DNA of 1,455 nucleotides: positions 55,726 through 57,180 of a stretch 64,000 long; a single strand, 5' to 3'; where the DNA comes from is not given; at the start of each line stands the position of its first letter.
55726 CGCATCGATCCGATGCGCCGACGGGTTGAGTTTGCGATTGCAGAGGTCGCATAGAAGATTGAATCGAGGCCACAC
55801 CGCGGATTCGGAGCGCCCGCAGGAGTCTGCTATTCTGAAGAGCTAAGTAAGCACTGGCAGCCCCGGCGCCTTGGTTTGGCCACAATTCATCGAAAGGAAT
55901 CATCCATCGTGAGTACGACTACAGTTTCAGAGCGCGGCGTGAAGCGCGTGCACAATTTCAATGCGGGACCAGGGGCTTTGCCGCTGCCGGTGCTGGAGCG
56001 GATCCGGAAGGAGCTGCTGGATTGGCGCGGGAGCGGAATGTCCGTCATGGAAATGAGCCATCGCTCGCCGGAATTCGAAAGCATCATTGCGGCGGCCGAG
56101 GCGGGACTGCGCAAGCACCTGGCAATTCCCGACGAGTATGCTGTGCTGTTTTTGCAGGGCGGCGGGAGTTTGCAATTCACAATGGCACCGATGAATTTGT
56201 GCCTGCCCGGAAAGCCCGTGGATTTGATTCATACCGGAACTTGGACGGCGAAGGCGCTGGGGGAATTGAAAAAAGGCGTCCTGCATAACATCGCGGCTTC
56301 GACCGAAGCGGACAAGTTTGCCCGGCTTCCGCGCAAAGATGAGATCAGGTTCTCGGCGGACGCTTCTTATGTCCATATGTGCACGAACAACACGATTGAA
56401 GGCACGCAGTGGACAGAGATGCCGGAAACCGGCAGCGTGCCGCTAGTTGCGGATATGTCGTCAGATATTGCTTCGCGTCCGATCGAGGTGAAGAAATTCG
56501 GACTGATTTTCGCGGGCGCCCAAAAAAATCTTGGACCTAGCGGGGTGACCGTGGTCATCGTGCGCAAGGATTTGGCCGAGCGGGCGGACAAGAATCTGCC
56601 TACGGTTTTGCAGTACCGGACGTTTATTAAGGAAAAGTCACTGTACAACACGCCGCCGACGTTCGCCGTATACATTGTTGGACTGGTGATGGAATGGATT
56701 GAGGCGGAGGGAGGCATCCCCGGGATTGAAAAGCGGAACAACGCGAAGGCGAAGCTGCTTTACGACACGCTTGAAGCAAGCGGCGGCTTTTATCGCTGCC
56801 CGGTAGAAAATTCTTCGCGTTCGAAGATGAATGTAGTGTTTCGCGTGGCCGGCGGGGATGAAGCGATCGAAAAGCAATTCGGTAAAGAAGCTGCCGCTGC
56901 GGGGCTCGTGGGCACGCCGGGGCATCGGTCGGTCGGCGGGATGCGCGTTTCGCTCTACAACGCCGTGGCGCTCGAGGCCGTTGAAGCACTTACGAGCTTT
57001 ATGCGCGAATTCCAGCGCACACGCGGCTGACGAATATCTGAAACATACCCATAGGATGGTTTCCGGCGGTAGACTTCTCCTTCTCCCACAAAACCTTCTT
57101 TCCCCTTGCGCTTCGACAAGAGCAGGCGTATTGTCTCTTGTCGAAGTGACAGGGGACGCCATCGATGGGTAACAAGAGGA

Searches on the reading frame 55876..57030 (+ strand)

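Call 33: search_protein_families(library=pfam, proteins=[window:55876-57030:+], max_evalue=0.01)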
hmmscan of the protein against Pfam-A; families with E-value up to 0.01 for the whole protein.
window:55876-57030:+ (384 aa): 1 family
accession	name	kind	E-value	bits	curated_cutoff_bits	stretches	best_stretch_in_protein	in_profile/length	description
PF00266.25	Aminotran_5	-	8e-41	140.7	21.5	1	26-372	2-371/371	Aminotransferase class-V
